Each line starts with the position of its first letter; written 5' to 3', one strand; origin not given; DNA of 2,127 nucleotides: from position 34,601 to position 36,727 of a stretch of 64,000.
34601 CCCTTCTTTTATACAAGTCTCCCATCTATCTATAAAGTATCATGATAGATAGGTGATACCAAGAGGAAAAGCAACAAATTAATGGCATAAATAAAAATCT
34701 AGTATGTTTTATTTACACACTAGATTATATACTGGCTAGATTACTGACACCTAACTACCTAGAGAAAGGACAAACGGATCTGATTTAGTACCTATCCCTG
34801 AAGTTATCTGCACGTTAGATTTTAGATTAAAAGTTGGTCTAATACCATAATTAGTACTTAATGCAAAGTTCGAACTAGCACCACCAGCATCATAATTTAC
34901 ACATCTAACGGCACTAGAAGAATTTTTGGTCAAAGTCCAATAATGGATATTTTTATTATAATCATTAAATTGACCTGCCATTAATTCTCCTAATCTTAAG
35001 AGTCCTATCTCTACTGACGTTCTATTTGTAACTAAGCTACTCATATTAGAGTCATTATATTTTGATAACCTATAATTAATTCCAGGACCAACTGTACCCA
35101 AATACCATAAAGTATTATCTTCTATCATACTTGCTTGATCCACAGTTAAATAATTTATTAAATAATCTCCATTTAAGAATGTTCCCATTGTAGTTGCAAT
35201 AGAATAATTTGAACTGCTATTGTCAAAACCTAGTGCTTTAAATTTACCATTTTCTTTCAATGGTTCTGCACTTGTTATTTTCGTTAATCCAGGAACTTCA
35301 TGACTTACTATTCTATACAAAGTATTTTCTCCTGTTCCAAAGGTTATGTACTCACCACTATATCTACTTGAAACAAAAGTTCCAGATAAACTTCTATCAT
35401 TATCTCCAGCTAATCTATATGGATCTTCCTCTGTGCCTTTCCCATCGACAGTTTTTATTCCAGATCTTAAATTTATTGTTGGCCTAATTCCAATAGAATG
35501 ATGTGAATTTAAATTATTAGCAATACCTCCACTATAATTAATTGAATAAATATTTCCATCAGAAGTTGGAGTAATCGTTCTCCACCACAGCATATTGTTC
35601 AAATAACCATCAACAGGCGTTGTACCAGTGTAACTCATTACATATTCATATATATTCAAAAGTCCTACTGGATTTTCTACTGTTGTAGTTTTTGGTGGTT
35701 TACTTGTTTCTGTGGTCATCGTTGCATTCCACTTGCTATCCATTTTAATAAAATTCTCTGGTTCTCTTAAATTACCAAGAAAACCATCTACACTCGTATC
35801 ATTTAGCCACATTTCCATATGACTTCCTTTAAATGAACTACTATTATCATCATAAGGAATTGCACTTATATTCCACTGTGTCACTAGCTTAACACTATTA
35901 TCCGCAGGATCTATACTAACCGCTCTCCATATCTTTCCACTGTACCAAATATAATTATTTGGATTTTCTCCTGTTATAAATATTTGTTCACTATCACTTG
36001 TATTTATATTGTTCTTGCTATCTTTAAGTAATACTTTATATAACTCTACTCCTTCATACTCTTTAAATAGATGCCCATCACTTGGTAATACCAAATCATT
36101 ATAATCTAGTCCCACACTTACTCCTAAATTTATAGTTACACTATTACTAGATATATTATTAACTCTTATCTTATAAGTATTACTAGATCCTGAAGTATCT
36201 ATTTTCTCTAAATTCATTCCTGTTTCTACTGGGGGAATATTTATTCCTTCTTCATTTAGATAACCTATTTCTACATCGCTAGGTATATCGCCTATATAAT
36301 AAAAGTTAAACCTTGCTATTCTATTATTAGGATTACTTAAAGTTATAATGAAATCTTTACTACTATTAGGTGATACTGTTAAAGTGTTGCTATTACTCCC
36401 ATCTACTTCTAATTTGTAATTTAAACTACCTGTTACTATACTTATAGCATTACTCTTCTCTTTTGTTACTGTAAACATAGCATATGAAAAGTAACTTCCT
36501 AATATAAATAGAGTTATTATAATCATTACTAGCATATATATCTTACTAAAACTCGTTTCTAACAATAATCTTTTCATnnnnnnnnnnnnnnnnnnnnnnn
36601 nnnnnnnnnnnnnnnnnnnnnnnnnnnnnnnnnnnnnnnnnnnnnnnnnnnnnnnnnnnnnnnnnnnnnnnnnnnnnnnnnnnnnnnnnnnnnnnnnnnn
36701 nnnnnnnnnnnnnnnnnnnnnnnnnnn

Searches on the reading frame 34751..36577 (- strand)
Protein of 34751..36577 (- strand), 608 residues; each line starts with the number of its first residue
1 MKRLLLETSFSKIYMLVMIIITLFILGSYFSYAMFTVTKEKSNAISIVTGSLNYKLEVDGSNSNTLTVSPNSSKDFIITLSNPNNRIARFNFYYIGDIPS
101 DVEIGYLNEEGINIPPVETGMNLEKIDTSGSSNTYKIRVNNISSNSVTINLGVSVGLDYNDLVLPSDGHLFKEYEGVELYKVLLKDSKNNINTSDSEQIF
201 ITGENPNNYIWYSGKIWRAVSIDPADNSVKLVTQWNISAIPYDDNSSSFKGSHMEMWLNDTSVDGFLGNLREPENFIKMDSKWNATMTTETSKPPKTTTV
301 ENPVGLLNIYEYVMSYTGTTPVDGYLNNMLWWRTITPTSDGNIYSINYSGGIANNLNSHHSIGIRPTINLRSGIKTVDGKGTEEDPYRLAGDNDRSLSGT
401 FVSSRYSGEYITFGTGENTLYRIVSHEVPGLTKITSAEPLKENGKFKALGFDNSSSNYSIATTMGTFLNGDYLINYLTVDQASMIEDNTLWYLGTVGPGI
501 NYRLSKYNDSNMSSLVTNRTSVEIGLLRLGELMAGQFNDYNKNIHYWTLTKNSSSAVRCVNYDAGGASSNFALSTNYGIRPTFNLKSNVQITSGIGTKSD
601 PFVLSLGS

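Call 8: search_protein_families(library=pfam, proteins=[window:34751-36577:-], max_evalue=0.01)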
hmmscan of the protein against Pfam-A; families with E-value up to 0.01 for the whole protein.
window:34751-36577:- (608 aa): 1 family
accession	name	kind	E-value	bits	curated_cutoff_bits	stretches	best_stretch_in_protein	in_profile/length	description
PF19789.6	DUF6273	-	9.9e-11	42.2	23.5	2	539-587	122-172/172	Domain of unknown function (DUF6273)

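Call 11: find_encoding_contigs(protein=window:34751-36577:-, flank=3000, max_places=10)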
Protein window:34751-36577:- (608 aa): 3 contigs read that carry it; 2 places shown.
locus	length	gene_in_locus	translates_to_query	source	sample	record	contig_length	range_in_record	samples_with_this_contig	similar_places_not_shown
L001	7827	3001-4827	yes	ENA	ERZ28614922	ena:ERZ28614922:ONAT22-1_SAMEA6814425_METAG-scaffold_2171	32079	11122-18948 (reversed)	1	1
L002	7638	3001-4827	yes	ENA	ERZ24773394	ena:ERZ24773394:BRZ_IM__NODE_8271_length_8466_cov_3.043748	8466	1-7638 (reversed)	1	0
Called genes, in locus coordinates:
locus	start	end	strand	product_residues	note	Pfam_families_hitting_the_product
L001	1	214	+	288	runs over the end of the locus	-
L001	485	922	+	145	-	-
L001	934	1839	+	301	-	-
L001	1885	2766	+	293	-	-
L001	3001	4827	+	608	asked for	PF19789:DUF6273 (faint)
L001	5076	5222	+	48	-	-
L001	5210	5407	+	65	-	-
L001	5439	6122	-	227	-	PF02517:Rce1-like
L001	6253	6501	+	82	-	-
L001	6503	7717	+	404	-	PF08529:NusA_N, PF00575:S1 (faint), PF13184:KH_NusA_1st, PF26594:KH_NusA_2nd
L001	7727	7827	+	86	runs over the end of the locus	PF04296:YlxR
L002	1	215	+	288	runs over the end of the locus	-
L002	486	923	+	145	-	-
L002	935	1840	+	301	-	-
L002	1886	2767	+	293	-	-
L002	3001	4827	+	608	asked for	PF19789:DUF6273 (faint)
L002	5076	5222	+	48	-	-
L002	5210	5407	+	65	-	-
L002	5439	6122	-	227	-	PF02517:Rce1-like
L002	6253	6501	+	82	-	-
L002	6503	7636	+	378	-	?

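Call 15: find_related_loci(query=window:34751-36577:-, collection=genome_contigs, flank=3000)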
Query window:34751-36577:- (608 aa) in genome_contigs; peptide patterns used: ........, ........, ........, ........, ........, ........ (x = any residue, [..] = any of these).
43 stretches matched a pattern; 17 encode a relative of the query (tblastn E <= 1e-3); 17 distinct loci.
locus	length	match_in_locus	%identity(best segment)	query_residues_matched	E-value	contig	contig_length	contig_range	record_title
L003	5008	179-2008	63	1-606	0e+0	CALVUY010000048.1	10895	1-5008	MAG: uncultured Bacilli bacterium isolate BRZ_EQ__bin120 genome assembly, contig: BRZ_EQ__NODE_8845_length_10895_cov_10.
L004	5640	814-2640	58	1-604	0e+0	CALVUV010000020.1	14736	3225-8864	MAG: uncultured Bacilli bacterium isolate BRZ_BV__bin67 genome assembly, contig: BRZ_BV__NODE_3881_length_14736_cov_7.56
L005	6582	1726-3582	55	1-606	0e+0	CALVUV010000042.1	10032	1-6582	MAG: uncultured Bacilli bacterium isolate BRZ_BV__bin67 genome assembly, contig: BRZ_BV__NODE_6501_length_10032_cov_8.34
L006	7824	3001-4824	55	3-607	0e+0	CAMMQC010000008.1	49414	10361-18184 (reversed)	MAG: uncultured Tenericutes bacterium isolate ERR4836964_bin.35_MetaWRAP_v1.1_MAG genome assembly, contig: NODE_728_leng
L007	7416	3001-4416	58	144-606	3e-165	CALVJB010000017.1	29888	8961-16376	MAG: uncultured Bacilli bacterium isolate BRZ_PQ__bin74 genome assembly, contig: BRZ_PQ__NODE_2206_length_29888_cov_42.7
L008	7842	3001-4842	48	2-608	4e-152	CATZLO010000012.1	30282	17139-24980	MAG TPA_asm: uncultured Bacilli bacterium isolate ERR9578272_bin.30_MetaWRAP_v1.3_MAG genome assembly, contig: ERZ185339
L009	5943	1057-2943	45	3-608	1e-143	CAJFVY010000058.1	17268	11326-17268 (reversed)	uncultured Bacilli bacterium isolate Coassembly_mag_124 genome assembly, contig: MAGpy_11413_min2k_bin_124_fak87_1533561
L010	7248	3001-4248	56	195-606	3e-137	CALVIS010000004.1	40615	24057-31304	MAG: uncultured Bacilli bacterium isolate BRZ_FH__bin24 genome assembly, contig: BRZ_FH__NODE_1062_length_40615_cov_16.5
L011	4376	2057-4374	56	195-605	7e-137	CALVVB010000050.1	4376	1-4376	MAG: uncultured Bacilli bacterium isolate BRZ_ET__bin56 genome assembly, contig: BRZ_ET__NODE_24606_length_4376_cov_139.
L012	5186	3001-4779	46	32-608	1e-132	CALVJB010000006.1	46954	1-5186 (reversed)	MAG: uncultured Bacilli bacterium isolate BRZ_PQ__bin74 genome assembly, contig: BRZ_PQ__NODE_1204_length_46954_cov_45.9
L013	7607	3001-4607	49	5-607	2e-67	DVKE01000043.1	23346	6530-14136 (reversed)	MAG TPA_asm: Candidatus Onthousia faecigallinarum isolate CHK135-1819 CHK135__C255288_L23346_ERR2241904, whole genome sh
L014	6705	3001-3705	54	1-252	6e-63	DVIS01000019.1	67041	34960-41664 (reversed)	MAG TPA_asm: Candidatus Onthousia faecavium isolate CHK195-6217 CHK195__C86146_L67041_ERR3414590, whole genome shotgun s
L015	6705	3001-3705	54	1-252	1e-62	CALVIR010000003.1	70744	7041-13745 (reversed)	MAG: uncultured Bacilli bacterium isolate BRZ_HM__bin47 genome assembly, contig: BRZ_HM__NODE_450_length_70744_cov_9.945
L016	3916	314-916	55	195-606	6e-62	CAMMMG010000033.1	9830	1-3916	MAG: uncultured Tenericutes bacterium isolate ERR4835866_bin.4_MetaWRAP_v1.1_MAG genome assembly, contig: NODE_3578_leng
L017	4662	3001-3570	57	3-194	6e-58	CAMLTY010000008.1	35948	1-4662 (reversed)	MAG: uncultured Tenericutes bacterium isolate ERR4304454_bin.35_MetaWRAP_v1.1_MAG genome assembly, contig: NODE_1468_len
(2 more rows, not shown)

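Call 39: search_protein_families(library=ncbifam, proteins=[window:34751-36577:-], max_evalue=0.1)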
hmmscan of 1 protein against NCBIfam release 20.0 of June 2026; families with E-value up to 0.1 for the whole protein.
window:34751-36577:- (608 aa): 0 families

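Call 40: search_solved_structures(query=window:34751-36577:-, max_evalue=1)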
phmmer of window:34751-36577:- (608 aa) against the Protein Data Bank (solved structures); distinct sequences matched with E-value up to 1: 0.

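Call 52: find_homologous_proteins(query=window:34751-36577:-, max_evalue=1e-20)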
Query window:34751-36577:- (608 aa): 3166 proteins with E <= 1e-20 among 8000 candidates; the best 120 are listed.
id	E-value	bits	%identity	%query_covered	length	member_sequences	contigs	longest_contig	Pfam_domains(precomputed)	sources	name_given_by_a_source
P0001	0.0e+0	1348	100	100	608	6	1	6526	PF19789.7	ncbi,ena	-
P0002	3.4e-266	903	70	100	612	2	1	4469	PF19789.7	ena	-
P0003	2.4e-252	857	67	100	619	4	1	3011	-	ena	-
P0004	7.1e-239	813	64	100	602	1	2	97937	PF19789.7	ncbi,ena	-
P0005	1.6e-238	811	64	100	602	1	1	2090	PF19789.7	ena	-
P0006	1.3e-237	808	64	99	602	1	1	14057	PF19789.7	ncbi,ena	-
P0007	4.1e-237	807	62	100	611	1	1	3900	-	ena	-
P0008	1.5e-236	805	62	100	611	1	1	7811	PF19789.7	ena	-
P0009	7.6e-236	803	62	100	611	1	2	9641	PF19789.7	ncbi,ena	-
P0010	2.4e-234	798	63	100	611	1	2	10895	PF19789.7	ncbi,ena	-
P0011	7.0e-234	796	63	100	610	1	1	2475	PF19789.7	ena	-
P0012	1.7e-233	795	64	100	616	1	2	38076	PF19789.7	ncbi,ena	-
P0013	2.8e-233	794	63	100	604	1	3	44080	PF19789.7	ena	-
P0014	5.3e-233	793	61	100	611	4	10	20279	PF19789.7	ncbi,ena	-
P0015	1.2e-231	789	61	100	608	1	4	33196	PF19789.7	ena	-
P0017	1.8e-231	788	63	100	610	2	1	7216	PF19789.7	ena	-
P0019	3.5e-230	784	60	100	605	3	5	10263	PF19789.7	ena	-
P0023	1.9e-229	781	61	100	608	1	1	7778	PF19789.7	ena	-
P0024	4.4e-229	780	61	100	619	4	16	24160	-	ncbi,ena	-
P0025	4.8e-229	780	61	100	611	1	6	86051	-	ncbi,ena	-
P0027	2.8e-228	778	62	100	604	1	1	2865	PF19789.7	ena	-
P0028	2.0e-227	775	62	100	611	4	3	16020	PF19789.7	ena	-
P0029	9.3e-227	773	62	100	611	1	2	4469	PF19789.7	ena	-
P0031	1.3e-226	772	60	100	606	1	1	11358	PF19789.7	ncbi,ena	-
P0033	7.1e-226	770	61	100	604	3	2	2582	PF19789.7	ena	-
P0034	8.7e-226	769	60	100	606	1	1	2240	PF19789.7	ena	-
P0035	1.3e-225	769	59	100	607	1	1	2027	PF19789.7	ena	-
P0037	4.2e-225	767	60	100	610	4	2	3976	PF19789.7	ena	-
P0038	9.4e-225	766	60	100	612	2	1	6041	PF19789.7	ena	-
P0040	4.2e-224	764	61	100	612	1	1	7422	PF19789.7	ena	-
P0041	6.7e-224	763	60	100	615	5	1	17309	PF19789.7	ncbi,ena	-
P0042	6.8e-224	763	61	99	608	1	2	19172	PF19789.7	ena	-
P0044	8.7e-224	763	59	100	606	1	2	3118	PF19789.7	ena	-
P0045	9.0e-224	763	60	100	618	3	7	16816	-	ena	-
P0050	2.9e-223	761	61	99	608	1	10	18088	PF19789.7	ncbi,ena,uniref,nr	ncbi:MAG TPA: hypothetical protein IAB38_07755 [Candidatus Onthousia excrementipullorum]|uniref:Unch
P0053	3.9e-223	761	59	100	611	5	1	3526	PF19789.7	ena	-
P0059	1.8e-222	758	59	100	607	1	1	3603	PF19789.7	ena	-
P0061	4.3e-222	757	60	100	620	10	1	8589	PF19789.7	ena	-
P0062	4.7e-222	757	60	100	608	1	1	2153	PF19789.7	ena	-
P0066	1.5e-221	755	59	99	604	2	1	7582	PF19789.7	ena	-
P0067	1.9e-221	755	60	100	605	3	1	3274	PF19789.7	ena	-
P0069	3.4e-221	754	60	100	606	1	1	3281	PF19789.7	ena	-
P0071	8.5e-221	753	59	100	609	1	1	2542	PF19789.7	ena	-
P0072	9.4e-221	753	60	100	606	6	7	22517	-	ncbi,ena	-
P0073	1.0e-220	753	62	99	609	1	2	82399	PF19789.7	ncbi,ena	-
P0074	1.1e-220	752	60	100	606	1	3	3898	PF19789.7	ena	-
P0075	1.2e-220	752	60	100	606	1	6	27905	PF19789.7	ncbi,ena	-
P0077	1.6e-220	752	59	100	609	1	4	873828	PF19789.7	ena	-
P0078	4.7e-220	750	60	100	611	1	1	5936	PF19789.7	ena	-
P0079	4.7e-220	750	60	100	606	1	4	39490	PF19789.7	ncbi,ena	-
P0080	7.9e-220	750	59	100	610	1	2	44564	PF19789.7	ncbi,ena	-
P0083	2.0e-219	748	60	100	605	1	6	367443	PF19789.7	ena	-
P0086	6.6e-219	747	60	100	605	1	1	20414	PF19789.7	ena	-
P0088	1.2e-218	746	60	100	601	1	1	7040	PF19789.7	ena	-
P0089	1.9e-218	745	59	100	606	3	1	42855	PF19789.7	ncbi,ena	-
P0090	2.0e-218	745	58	100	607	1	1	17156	PF19789.7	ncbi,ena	-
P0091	2.1e-218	745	60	100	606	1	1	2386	PF19789.7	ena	-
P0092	2.2e-218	745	60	100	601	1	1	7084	PF19789.7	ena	-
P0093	4.0e-218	744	60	100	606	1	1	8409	PF19789.7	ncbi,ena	-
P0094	5.7e-218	744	58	100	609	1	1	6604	PF19789.7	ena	-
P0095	7.0e-218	743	59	100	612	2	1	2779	PF19789.7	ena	-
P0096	8.0e-218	743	58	100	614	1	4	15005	PF19789.7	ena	-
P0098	1.3e-217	742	59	100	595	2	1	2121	PF19789.7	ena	-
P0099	1.5e-217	742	60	100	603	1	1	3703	PF19789.7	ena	-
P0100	1.6e-217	742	59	100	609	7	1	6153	PF19789.7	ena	-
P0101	2.2e-217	742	60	100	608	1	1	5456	PF19789.7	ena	-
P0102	2.9e-217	741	59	100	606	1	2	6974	PF19789.7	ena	-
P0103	3.3e-217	741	59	100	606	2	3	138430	PF19789.7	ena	-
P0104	4.2e-217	741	59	100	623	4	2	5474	PF19789.7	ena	-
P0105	8.2e-217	740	59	100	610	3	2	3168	PF19789.7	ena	-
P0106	1.2e-216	739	59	100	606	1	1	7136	PF19789.7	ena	-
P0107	2.4e-216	738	60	100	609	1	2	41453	PF19789.7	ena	-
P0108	2.9e-216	738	59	99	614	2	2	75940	PF19789.7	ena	-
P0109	3.7e-216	738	61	100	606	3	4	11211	PF19789.7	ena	-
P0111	4.5e-216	737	59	100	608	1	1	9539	PF19789.7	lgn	-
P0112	4.5e-216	737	59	100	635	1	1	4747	PF19789.7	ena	-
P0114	5.5e-216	737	57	100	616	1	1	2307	PF19789.7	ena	-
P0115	8.3e-216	736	59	100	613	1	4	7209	PF19789.7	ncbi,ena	-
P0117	1.4e-215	736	59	100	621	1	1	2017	PF19789.7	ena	-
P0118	1.4e-215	736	60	99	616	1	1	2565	PF19789.7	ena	-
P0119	1.7e-215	735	59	100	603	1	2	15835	PF19789.7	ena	-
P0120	1.7e-215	735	59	100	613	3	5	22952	PF19789.7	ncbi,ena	-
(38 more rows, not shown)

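Call 53: find_encoding_contigs(protein=P0024, flank=600, max_places=10)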
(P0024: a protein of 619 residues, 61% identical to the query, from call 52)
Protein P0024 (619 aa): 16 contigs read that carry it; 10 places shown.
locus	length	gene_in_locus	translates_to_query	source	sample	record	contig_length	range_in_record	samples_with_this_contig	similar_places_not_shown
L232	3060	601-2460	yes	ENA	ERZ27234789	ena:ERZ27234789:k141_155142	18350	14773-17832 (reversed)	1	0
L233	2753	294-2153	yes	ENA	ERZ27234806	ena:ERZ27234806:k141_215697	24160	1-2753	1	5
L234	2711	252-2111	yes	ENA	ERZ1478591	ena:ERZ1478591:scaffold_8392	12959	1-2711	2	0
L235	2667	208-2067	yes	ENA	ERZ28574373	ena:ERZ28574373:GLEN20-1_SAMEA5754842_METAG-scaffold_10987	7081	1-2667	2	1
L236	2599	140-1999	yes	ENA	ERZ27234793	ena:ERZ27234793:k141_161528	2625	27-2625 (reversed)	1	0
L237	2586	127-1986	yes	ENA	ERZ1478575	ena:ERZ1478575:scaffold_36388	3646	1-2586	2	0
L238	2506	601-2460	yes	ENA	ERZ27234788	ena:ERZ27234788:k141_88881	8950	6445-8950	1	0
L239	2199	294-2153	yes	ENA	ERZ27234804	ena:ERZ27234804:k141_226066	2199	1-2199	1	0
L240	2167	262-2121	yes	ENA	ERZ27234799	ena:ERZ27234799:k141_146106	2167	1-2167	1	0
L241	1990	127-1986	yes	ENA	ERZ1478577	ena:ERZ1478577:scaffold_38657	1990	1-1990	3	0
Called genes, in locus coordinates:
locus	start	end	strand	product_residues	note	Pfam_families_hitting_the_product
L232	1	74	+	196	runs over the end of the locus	?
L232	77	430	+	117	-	-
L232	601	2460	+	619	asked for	-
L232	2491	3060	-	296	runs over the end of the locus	PF01297:ZnuA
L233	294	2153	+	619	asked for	-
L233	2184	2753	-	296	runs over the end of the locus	PF01297:ZnuA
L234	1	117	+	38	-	?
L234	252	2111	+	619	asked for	-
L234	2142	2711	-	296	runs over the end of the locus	PF01297:ZnuA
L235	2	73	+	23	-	?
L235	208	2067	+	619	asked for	-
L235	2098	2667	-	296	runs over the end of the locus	PF01297:ZnuA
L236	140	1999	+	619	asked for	-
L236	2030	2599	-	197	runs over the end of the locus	?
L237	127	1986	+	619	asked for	-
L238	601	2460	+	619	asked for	-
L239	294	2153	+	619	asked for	-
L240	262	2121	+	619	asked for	-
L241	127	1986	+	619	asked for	-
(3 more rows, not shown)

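Call 54: find_encoding_contigs(protein=P0014, flank=600, max_places=10)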
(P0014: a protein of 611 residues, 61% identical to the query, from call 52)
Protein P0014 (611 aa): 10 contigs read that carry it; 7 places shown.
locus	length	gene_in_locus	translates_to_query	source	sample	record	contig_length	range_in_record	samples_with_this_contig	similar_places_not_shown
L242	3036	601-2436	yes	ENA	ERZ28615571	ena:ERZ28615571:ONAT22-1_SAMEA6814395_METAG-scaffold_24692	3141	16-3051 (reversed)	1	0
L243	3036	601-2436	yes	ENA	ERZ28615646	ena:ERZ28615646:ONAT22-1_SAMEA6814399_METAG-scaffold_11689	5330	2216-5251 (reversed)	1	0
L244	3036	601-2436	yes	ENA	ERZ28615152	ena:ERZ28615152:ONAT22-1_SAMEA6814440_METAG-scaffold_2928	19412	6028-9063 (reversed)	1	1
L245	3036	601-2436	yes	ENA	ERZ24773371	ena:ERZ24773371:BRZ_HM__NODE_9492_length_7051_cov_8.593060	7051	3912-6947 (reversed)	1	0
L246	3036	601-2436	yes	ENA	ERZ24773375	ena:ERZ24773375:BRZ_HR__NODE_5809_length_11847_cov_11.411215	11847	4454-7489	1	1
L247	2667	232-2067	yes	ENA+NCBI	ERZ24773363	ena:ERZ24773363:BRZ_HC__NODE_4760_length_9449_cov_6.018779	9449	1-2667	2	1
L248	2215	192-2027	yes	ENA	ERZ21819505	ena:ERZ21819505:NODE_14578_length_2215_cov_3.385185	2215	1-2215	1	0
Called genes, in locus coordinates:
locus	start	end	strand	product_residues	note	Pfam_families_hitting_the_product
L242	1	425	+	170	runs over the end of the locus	?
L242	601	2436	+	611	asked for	PF19789:DUF6273 (faint)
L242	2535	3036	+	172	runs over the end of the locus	?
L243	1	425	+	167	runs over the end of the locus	?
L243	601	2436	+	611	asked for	PF19789:DUF6273 (faint)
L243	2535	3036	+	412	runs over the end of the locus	-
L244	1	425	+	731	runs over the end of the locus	PF01935:DUF87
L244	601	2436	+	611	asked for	PF19789:DUF6273 (faint)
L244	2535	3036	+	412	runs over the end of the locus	-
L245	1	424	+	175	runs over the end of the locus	?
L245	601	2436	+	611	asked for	PF19789:DUF6273 (faint)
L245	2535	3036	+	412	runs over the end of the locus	-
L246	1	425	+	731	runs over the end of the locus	PF01935:DUF87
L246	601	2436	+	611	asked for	PF19789:DUF6273 (faint)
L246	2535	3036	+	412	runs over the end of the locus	-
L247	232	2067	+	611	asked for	PF19789:DUF6273 (faint)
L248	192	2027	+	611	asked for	PF19789:DUF6273 (faint)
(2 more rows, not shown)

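Call 56: find_encoding_contigs(protein=P0050, flank=400, max_places=10)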
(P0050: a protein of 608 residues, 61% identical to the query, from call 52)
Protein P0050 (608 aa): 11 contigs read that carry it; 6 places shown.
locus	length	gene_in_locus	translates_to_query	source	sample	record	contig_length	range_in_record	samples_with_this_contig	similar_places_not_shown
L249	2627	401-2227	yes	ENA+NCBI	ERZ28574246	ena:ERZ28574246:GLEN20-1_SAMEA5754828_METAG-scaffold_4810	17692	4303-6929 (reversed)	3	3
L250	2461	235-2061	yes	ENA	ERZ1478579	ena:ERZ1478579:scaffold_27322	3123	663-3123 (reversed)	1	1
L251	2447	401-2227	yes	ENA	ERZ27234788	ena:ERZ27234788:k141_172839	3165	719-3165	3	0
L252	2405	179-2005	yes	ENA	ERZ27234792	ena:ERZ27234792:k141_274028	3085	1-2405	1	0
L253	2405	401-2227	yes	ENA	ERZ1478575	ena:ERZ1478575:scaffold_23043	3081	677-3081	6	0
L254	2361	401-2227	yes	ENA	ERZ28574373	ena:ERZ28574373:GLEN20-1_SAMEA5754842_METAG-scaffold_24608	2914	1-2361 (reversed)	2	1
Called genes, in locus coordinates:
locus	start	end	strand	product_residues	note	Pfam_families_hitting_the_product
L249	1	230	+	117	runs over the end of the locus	-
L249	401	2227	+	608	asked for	PF19789:DUF6273 (faint)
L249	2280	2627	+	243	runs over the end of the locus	PF00106:adh_short, PF08659:KR, PF13561:adh_short_C2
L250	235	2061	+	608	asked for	PF19789:DUF6273 (faint)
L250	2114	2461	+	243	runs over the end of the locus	PF00106:adh_short, PF08659:KR, PF13561:adh_short_C2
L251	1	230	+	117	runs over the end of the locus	-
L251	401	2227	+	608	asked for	PF19789:DUF6273 (faint)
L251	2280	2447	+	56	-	?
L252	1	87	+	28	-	?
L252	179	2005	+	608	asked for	PF19789:DUF6273 (faint)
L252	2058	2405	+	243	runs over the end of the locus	PF00106:adh_short, PF08659:KR, PF13561:adh_short_C2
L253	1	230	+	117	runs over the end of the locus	-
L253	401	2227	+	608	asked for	PF19789:DUF6273 (faint)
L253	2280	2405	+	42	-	?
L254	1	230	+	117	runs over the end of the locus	-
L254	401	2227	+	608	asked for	PF19789:DUF6273 (faint)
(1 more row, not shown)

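Call 57: find_encoding_contigs(protein=P0072, flank=400, max_places=10)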
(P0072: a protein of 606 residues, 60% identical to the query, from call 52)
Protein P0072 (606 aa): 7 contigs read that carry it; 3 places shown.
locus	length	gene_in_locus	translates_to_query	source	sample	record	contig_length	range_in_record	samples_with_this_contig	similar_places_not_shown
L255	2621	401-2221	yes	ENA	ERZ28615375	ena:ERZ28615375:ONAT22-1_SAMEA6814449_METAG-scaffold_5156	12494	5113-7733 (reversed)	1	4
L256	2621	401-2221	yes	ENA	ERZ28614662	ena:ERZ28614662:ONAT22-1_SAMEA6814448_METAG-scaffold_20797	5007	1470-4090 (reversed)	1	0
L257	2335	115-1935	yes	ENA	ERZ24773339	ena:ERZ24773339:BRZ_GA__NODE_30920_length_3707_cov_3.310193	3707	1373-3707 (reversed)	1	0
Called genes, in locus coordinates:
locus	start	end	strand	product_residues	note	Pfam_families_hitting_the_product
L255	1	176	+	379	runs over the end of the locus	PF00091:Tubulin, PF12327:FtsZ_C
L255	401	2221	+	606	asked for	-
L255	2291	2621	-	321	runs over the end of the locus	PF13102:Phage_int_SAM_5 (weak), PF13495:Phage_int_SAM_4, PF02899:Phage_int_SAM_1, PF00589:Phage_integrase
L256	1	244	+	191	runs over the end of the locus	-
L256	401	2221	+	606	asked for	-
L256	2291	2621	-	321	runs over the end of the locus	PF13102:Phage_int_SAM_5 (weak), PF13495:Phage_int_SAM_4, PF02899:Phage_int_SAM_1, PF00589:Phage_integrase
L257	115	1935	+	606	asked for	-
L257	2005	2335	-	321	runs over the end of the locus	PF13102:Phage_int_SAM_5 (weak), PF13495:Phage_int_SAM_4, PF02899:Phage_int_SAM_1, PF00589:Phage_integrase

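Call 58: find_encoding_contigs(protein=P0045, flank=400, max_places=10)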
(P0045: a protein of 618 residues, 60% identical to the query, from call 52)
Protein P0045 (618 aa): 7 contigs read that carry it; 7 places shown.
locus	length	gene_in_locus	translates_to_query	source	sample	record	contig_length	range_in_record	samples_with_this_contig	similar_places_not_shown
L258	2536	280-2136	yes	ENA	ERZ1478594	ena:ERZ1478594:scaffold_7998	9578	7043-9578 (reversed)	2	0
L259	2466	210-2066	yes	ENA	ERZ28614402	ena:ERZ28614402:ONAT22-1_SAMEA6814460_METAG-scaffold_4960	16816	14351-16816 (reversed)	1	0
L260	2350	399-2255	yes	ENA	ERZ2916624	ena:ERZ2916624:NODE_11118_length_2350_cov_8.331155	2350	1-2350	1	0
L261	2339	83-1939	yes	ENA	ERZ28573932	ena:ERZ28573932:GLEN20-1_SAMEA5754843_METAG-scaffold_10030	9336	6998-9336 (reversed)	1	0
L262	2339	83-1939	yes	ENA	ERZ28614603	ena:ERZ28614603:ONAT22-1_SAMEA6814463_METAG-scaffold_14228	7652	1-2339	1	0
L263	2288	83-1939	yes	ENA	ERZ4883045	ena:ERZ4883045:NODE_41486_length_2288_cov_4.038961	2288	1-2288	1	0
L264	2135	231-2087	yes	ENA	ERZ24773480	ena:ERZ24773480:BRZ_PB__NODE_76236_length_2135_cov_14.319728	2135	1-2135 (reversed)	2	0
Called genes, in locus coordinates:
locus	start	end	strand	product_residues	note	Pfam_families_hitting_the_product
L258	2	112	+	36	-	?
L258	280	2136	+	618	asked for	-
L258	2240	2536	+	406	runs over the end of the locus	-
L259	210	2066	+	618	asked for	-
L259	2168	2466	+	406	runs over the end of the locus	-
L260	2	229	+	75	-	?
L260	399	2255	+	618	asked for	-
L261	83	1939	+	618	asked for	-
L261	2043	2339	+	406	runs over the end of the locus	-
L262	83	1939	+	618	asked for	-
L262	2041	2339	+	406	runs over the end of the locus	-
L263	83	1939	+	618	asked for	-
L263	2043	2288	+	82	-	?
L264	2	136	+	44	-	?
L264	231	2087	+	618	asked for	-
